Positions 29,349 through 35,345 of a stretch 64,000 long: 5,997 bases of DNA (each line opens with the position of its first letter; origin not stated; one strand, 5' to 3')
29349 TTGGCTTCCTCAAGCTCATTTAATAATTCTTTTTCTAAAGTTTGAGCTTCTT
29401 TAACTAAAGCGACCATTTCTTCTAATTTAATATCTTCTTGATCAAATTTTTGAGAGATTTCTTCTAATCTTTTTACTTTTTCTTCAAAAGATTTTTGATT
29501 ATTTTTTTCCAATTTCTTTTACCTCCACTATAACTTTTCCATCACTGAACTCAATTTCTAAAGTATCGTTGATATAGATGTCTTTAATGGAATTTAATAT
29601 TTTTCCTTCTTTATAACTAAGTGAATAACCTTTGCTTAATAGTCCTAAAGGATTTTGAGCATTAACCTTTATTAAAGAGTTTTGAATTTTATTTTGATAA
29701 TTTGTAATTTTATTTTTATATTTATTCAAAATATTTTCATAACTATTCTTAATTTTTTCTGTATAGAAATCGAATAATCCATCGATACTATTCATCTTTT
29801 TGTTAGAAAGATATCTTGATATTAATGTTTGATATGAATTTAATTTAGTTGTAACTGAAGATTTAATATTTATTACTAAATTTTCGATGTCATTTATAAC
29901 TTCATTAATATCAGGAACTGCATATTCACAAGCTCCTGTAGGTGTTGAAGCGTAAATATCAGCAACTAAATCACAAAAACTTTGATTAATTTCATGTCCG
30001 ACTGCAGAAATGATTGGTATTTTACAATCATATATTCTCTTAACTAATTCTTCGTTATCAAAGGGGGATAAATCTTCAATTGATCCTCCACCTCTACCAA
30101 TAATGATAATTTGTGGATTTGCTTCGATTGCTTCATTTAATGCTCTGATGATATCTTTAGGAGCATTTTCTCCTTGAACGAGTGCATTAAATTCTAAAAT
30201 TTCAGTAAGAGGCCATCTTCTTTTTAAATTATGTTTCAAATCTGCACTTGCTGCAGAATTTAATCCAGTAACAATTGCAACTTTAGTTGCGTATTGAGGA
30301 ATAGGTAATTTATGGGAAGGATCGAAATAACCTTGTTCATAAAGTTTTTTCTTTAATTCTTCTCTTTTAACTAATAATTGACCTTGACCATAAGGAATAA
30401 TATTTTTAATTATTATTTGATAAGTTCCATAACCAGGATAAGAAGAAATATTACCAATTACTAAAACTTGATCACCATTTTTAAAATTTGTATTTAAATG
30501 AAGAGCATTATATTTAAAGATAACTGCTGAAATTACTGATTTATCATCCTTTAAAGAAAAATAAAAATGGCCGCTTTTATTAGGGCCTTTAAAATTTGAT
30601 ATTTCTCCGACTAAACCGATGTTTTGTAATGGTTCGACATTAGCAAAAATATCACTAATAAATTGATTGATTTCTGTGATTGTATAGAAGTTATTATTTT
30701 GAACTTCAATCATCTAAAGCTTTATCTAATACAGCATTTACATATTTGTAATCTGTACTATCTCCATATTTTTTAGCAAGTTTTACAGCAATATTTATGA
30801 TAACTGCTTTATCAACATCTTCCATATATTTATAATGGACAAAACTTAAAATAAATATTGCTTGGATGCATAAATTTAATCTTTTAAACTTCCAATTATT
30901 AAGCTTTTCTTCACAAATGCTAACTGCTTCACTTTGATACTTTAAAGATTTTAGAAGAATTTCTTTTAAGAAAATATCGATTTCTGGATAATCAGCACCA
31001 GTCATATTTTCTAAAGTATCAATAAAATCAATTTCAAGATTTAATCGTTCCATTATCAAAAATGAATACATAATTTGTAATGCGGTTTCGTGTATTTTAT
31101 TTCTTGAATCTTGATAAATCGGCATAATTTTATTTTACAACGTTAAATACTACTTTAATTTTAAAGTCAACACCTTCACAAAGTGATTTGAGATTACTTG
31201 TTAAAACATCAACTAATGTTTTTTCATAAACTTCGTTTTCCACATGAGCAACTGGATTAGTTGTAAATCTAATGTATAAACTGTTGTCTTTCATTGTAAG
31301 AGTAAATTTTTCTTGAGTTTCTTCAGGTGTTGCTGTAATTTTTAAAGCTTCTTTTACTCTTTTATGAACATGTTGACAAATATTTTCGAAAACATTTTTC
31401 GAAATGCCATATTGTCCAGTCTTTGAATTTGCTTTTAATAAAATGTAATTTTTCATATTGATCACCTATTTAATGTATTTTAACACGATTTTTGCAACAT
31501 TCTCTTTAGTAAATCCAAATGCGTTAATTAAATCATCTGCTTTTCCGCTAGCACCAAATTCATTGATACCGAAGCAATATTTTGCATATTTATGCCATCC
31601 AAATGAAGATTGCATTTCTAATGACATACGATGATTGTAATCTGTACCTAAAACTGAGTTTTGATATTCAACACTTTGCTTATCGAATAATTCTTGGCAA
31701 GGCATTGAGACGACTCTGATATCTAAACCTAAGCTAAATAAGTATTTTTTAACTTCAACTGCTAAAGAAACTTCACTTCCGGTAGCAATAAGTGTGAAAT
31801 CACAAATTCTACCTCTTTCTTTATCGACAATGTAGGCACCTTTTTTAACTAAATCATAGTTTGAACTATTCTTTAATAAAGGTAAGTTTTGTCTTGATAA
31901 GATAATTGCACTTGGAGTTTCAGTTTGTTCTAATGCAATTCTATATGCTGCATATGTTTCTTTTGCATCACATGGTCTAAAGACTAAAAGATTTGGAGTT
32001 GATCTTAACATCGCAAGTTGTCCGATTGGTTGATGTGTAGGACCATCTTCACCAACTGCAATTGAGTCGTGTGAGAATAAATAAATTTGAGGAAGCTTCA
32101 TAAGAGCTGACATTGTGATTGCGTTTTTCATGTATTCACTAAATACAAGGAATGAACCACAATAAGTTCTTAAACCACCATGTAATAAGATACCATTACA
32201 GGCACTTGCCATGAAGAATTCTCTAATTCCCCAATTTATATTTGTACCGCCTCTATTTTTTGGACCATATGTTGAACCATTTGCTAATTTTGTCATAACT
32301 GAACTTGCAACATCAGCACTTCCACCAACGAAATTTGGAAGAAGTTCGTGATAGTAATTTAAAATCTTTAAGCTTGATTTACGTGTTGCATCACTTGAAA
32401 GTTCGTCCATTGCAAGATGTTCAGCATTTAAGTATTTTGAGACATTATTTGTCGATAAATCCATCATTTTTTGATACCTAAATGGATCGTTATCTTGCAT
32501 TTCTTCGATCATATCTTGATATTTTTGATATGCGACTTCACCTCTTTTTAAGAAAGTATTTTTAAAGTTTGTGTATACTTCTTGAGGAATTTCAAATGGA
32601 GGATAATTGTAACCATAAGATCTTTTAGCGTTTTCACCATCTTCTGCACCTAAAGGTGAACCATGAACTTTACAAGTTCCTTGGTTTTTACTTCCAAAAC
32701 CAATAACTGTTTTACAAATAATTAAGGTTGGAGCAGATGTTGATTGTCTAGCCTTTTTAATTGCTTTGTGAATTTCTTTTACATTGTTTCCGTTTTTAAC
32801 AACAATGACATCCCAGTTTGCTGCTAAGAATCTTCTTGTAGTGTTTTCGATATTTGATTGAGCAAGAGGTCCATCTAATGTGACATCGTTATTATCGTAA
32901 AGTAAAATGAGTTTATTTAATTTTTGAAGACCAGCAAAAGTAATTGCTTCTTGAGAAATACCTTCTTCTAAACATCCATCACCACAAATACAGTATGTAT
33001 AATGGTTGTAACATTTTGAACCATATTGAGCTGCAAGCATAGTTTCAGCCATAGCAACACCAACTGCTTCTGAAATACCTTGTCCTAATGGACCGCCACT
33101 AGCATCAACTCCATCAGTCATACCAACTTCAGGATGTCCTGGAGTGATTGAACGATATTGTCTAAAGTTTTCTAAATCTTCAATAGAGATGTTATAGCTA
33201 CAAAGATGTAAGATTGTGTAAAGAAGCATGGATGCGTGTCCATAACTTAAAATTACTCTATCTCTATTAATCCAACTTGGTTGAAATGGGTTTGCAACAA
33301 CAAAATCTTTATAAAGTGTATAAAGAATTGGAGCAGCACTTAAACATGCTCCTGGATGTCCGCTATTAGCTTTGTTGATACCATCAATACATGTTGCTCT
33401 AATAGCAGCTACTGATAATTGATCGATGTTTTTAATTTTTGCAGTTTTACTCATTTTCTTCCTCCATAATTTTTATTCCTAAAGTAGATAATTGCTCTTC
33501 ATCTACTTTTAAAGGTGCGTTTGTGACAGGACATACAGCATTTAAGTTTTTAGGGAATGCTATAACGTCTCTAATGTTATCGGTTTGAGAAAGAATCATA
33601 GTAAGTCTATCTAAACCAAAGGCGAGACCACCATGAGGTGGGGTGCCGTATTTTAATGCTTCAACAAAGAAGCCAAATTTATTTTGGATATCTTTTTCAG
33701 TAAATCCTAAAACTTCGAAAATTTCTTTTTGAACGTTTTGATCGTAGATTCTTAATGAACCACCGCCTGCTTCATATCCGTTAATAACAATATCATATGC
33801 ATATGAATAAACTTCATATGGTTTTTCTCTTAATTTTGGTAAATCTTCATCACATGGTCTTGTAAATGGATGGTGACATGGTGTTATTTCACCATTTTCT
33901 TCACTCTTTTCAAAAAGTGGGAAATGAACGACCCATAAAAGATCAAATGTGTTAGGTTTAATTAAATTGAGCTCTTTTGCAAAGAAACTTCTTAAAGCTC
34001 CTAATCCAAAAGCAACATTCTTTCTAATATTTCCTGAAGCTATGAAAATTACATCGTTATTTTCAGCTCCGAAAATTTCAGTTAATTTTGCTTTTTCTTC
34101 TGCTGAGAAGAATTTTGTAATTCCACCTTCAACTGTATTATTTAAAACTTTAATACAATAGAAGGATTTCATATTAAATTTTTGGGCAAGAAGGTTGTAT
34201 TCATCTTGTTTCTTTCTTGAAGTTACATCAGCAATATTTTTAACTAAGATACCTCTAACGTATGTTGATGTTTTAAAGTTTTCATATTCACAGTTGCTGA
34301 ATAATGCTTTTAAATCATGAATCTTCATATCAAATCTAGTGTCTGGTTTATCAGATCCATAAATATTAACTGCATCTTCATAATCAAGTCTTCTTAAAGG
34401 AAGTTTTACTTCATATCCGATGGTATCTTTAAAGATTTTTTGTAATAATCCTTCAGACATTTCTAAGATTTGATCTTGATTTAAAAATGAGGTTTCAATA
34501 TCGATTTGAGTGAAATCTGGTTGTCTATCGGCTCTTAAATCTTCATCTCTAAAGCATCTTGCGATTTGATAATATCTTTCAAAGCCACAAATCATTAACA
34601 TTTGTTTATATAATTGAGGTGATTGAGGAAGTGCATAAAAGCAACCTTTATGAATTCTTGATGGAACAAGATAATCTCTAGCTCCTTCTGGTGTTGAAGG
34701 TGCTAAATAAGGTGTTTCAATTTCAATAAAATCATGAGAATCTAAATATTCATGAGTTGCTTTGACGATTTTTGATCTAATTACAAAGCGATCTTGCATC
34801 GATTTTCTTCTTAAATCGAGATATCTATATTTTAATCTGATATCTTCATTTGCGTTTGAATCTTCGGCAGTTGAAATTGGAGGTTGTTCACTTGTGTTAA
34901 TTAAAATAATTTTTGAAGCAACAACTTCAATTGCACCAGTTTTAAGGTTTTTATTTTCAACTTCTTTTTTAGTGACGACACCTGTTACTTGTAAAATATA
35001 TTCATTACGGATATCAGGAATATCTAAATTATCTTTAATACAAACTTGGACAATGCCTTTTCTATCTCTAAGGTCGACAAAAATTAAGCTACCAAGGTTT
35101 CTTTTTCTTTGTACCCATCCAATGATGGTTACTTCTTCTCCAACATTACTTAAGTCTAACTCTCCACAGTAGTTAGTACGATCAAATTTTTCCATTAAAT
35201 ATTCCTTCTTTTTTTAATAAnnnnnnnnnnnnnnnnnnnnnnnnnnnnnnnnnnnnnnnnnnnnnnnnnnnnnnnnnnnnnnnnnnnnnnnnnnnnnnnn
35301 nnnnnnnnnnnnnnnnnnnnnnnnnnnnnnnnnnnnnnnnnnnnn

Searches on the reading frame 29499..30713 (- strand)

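Call 72: search_protein_families(library=pfam, proteins=[window:29499-30713:-], max_evalue=0.00001)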
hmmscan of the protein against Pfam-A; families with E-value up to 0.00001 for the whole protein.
window:29499-30713:- (404 aa): 3 families
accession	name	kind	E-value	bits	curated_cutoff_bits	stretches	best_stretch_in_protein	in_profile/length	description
PF02601.20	Exonuc_VII_L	-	2e-68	231.6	35.9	2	129-343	1-214/315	Exonuclease VII, large subunit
PF13742.12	tRNA_anti_2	-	2.9e-24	85.5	27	1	10-105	1-94/95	OB-fold nucleic acid binding domain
PF01336.31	tRNA_anti-codon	-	1.4e-10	41.4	27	1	34-107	3-74/75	OB-fold nucleic acid binding domain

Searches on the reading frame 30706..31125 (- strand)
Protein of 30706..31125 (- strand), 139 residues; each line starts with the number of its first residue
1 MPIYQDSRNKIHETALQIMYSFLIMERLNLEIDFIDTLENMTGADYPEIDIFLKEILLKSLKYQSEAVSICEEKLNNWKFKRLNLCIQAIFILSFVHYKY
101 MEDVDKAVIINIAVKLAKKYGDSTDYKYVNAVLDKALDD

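Call 72: search_protein_families(library=pfam, proteins=[window:30706-31125:-], max_evalue=0.00001)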
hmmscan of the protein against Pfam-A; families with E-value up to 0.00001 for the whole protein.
window:30706-31125:- (139 aa): 1 family
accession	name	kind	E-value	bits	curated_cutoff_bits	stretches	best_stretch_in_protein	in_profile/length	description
PF01029.23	NusB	-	8.7e-19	68.7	23.1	1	12-137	4-132/133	NusB family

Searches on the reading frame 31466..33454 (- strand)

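Call 72: search_protein_families(library=pfam, proteins=[window:31466-33454:-], max_evalue=0.00001)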
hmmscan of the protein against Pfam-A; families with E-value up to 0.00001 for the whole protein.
window:31466-33454:- (662 aa): 5 families
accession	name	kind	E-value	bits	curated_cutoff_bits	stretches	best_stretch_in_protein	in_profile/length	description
PF00456.26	Transketolase_N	-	2.2e-119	398.8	22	1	11-333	2-328/334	Transketolase, thiamine diphosphate binding domain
PF02779.29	Transket_pyr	-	3.9e-45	154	27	1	356-525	4-173/174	Transketolase, pyrimidine binding domain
PF22613.1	Transketolase_C_1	-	1.4e-32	112.7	27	1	539-649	1-113/113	Transketolase-like TK C-terminal domain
PF02780.25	Transketolase_C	-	2.1e-10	41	25.9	1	552-653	11-124/124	Transketolase, C-terminal domain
PF00676.26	E1_dh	-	2.8e-06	27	22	1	121-246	101-221/300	Dehydrogenase E1 component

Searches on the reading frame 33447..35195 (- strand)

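Call 72: search_protein_families(library=pfam, proteins=[window:33447-35195:-], max_evalue=0.00001)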
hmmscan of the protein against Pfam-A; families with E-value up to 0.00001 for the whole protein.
window:33447-35195:- (582 aa): 3 families
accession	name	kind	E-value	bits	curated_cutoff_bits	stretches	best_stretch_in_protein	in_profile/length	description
PF00152.25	tRNA-synt_2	-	2.6e-118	395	25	1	116-550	1-307/308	tRNA synthetases class II (D, K and N)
PF02938.19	GAD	-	1.7e-13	51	23.4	1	309-394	7-91/95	GAD domain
PF01336.31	tRNA_anti-codon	-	1.2e-12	48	27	1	22-98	1-74/75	OB-fold nucleic acid binding domain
